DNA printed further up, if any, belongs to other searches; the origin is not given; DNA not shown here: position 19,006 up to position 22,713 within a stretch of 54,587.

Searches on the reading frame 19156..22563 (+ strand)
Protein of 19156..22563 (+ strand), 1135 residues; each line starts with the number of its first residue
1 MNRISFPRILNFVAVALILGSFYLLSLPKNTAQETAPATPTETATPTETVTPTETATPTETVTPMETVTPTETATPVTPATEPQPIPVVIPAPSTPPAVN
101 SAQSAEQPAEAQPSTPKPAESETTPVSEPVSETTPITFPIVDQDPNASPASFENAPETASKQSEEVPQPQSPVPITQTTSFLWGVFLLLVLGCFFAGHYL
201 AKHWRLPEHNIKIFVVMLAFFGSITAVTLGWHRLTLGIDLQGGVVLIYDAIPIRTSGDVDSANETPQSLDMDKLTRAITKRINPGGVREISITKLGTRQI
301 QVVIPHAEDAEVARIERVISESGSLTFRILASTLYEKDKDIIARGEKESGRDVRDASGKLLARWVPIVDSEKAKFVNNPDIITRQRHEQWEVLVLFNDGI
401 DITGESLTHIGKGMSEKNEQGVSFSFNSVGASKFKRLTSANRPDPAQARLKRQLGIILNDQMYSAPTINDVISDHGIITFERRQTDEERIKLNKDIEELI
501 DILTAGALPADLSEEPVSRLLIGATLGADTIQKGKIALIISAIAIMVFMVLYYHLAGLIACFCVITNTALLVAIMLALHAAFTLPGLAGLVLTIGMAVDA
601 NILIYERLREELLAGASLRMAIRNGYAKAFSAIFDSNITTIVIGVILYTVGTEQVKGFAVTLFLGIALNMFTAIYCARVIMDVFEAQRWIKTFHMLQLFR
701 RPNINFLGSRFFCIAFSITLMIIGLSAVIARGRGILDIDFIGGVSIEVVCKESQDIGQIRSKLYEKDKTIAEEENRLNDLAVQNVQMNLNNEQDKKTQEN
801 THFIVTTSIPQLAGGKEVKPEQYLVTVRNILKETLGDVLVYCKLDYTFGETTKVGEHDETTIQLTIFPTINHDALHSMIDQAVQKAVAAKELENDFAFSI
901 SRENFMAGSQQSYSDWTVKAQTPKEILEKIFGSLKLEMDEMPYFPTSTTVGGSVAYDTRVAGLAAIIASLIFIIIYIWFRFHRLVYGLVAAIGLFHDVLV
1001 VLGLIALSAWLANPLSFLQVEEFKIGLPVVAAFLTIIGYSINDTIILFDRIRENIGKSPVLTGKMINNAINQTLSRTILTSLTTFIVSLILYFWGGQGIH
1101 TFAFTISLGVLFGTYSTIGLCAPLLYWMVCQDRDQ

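Call 34: search_protein_families(library=pfam, proteins=[window:19156-22563:+], max_evalue=0.00001)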
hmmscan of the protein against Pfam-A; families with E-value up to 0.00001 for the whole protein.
window:19156-22563:+ (1135 aa): 3 families
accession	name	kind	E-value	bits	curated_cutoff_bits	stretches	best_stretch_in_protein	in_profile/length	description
PF02355.23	SecD_SecF_C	-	1.3e-59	201.2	20.5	2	946-1129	17-187/189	Protein export membrane protein SecD/SecF, C-terminal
PF22599.2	SecDF_P1_head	-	1.9e-13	50.7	27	1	394-481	13-94/114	SecDF, P1 head subdomain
PF21760.3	SecD_1st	-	6.2e-07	29.2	27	1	271-330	1-58/60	Protein translocase subunit SecDF, P1 domain, N-terminal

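Call 35: search_protein_families(library=padloc, proteins=[window:19156-22563:+], max_evalue=0.001)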
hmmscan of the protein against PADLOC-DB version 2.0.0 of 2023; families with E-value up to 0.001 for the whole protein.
window:19156-22563:+ (1135 aa): 0 families
